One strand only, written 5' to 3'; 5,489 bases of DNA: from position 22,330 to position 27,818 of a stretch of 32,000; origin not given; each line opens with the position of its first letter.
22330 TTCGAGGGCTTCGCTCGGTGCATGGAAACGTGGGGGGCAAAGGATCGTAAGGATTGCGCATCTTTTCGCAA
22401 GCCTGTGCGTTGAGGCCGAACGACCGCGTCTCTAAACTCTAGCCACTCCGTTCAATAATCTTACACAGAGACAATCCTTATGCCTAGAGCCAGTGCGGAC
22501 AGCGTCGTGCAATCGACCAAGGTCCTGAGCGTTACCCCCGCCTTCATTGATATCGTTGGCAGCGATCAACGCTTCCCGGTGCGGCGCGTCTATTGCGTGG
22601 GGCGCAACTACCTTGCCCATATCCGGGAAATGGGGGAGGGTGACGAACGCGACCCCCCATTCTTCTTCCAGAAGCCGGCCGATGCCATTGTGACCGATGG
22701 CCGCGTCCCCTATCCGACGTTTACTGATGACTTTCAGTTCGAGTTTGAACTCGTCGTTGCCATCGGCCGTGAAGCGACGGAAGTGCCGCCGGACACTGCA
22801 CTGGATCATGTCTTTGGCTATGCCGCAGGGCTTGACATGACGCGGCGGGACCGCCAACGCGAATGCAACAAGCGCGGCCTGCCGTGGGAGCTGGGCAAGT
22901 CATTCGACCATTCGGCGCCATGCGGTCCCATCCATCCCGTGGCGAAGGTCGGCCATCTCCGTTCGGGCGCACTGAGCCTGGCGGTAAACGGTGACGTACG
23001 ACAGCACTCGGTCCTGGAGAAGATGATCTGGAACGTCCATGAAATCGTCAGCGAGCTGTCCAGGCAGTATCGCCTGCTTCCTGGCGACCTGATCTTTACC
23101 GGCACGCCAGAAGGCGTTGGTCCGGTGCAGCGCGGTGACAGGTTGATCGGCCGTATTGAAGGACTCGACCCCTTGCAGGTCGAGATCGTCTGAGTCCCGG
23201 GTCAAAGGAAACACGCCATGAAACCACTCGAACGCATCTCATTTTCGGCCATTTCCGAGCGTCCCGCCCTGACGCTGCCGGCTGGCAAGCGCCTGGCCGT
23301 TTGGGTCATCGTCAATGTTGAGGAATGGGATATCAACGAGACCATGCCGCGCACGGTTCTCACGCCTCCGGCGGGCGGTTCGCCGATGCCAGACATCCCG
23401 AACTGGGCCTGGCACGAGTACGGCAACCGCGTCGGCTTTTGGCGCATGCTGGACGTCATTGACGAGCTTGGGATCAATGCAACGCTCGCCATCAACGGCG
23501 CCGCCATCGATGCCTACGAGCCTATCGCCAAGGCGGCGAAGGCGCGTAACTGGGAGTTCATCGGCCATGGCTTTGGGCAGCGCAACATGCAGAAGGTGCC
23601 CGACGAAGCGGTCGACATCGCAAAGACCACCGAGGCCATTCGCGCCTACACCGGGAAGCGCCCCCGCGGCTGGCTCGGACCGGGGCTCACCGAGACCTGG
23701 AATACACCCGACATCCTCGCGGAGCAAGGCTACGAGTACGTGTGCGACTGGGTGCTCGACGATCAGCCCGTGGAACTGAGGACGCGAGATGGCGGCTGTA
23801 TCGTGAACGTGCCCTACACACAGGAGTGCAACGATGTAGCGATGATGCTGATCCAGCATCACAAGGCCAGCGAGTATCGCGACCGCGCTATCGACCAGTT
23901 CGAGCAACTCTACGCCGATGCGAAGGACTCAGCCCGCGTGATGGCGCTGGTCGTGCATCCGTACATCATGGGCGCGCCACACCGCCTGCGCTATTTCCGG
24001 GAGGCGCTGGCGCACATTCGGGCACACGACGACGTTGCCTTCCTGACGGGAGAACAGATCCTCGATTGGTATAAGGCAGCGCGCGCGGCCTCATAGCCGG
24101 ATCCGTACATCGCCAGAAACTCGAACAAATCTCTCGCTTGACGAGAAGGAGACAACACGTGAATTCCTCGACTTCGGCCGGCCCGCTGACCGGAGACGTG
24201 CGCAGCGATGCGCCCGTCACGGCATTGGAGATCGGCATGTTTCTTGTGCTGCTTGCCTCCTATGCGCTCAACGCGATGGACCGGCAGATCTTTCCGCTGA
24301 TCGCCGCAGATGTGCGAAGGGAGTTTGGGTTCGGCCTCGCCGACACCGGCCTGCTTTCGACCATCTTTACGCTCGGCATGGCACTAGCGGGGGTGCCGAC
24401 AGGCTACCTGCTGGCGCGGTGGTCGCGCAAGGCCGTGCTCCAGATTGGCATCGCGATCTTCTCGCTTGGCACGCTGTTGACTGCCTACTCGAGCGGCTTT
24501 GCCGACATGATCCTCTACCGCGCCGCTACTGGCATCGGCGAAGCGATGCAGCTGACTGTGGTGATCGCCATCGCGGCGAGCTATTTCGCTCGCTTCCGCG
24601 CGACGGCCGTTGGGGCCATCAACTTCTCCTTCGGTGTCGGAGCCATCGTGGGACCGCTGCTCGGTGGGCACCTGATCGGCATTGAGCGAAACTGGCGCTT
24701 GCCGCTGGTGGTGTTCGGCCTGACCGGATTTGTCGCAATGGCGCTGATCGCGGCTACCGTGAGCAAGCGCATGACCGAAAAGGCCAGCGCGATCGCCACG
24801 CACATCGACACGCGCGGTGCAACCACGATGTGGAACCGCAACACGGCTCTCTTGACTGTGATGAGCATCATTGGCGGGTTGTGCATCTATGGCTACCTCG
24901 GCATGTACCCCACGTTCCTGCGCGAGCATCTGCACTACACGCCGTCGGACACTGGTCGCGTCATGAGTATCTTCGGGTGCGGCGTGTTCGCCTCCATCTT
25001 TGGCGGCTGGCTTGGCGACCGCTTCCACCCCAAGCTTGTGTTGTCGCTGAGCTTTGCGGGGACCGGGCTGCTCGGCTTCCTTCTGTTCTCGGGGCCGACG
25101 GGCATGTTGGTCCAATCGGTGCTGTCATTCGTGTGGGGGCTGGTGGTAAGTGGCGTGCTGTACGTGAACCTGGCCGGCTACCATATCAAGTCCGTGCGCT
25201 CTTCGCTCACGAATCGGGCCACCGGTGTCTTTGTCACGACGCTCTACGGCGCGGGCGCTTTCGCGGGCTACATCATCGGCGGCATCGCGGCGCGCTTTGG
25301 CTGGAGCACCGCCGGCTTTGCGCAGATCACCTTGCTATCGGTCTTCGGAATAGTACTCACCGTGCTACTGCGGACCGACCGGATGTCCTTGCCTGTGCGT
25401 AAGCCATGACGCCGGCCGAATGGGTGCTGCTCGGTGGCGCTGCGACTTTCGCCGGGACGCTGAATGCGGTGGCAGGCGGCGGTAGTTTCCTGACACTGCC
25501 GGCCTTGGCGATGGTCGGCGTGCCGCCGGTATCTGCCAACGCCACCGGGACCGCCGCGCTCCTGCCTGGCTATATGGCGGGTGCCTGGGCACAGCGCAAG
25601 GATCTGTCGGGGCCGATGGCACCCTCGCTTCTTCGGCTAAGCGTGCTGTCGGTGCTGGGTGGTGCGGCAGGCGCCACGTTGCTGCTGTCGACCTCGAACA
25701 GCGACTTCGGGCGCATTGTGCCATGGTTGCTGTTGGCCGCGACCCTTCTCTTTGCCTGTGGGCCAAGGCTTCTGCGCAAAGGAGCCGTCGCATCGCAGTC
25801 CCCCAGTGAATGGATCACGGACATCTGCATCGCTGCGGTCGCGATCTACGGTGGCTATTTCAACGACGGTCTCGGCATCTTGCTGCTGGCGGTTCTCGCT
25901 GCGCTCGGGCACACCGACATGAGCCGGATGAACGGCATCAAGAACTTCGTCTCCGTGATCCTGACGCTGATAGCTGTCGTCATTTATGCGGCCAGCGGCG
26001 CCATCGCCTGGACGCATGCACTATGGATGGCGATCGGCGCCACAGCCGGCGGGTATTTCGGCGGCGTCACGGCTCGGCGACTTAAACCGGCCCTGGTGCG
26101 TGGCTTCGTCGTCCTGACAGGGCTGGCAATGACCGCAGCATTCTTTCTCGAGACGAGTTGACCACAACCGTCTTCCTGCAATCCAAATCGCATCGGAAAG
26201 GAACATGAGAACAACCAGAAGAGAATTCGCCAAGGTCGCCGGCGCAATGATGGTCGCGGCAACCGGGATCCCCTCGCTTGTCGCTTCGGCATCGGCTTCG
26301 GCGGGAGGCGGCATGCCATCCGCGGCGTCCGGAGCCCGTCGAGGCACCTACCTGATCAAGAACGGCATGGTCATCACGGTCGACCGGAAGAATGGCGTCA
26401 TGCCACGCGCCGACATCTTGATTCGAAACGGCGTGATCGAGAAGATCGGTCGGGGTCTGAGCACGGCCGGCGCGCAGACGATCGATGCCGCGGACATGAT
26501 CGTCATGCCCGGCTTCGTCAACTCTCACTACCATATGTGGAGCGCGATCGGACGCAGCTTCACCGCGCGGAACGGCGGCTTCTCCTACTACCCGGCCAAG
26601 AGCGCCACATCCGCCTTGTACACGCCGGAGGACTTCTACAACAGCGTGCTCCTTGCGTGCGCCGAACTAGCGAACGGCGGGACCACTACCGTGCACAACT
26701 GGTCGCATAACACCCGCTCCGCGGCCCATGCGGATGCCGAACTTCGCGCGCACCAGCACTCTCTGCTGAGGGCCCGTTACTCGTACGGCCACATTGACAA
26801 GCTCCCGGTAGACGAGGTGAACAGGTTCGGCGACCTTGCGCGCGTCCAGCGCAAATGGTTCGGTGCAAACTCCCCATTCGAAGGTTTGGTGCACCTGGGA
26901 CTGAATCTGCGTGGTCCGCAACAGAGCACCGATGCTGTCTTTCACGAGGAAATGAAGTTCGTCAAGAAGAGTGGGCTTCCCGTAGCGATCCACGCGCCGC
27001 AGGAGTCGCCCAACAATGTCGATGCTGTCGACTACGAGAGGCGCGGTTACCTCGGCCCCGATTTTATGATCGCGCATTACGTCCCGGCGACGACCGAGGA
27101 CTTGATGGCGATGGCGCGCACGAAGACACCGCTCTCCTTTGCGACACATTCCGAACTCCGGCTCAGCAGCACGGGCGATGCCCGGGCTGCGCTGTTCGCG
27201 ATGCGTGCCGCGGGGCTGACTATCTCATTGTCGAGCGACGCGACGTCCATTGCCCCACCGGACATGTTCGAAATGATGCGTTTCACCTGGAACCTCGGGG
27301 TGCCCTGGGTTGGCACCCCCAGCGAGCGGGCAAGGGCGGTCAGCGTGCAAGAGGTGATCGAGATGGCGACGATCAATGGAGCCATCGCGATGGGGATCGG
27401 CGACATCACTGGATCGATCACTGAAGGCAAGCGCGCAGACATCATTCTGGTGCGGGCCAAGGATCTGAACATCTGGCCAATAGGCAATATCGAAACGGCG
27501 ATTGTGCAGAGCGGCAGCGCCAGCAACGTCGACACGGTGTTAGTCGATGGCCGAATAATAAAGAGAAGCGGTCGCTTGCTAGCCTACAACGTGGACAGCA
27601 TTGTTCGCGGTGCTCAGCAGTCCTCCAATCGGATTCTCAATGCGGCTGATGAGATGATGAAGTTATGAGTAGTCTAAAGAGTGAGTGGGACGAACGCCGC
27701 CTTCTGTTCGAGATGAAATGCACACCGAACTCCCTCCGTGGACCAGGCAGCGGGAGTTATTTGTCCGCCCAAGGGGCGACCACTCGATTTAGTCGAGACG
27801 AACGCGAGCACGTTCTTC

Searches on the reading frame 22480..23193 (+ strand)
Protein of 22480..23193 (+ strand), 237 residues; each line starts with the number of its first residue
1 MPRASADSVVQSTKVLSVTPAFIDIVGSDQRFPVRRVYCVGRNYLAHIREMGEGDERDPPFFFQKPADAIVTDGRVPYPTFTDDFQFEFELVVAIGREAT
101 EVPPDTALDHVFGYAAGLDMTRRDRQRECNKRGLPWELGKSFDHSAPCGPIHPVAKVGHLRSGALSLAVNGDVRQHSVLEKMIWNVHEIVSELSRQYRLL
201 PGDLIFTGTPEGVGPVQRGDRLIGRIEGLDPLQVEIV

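Call 51: search_protein_families(library=pfam, proteins=[window:22480-23193:+])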
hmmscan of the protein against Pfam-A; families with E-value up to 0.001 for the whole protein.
window:22480-23193:+ (237 aa): 1 family
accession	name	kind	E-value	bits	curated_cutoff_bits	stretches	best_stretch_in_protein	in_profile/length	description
PF01557.24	FAA_hydrolase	-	9.2e-54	182.8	23.9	1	37-235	2-212/214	Fumarylacetoacetate (FAA) hydrolase C-terminal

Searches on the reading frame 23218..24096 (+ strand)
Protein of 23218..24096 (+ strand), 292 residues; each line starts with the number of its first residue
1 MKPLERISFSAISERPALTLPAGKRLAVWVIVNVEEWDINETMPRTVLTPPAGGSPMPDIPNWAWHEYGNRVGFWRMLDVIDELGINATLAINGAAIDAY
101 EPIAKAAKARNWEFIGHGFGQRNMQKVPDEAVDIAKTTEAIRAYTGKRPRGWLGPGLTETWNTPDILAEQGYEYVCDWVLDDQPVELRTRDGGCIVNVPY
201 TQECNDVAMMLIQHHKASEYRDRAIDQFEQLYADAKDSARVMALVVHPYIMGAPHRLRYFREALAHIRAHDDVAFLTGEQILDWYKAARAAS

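Call 51: search_protein_families(library=pfam, proteins=[window:23218-24096:+])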
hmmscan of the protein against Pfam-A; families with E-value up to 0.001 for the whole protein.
window:23218-24096:+ (292 aa): 2 families
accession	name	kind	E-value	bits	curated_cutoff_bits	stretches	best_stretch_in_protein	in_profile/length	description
PF01522.26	Polysacc_deac_1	-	3.7e-11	43.5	23.1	1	73-175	20-124/124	Polysaccharide deacetylase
PF03065.20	Glyco_hydro_57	-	0.00075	19.3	21.2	1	76-213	71-200/291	Glycosyl hydrolase family 57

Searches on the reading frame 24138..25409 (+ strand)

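Call 51: search_protein_families(library=pfam, proteins=[window:24138-25409:+])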
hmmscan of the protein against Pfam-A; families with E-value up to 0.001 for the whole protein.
window:24138-25409:+ (423 aa): 2 families
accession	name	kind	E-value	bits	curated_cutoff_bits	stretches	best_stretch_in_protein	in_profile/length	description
PF07690.21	MFS_1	-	2.6e-47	161.9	33.4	1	38-376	1-346/347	Major Facilitator Superfamily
PF03137.26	OATP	-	8.9e-05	21.4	25.8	1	35-121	2-89/545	Organic Anion Transporter Polypeptide (OATP) family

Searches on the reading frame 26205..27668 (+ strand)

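Call 51: search_protein_families(library=pfam, proteins=[window:26205-27668:+])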
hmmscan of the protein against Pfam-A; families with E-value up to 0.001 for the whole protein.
window:26205-27668:+ (487 aa): 2 families
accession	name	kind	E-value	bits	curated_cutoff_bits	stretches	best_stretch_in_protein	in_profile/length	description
PF01979.26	Amidohydro_1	-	1e-32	114.2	25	1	99-451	1-344/345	Amidohydrolase family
PF07969.17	Amidohydro_3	-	1.5e-21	77.9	29.7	1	138-452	152-471/472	Amidohydrolase family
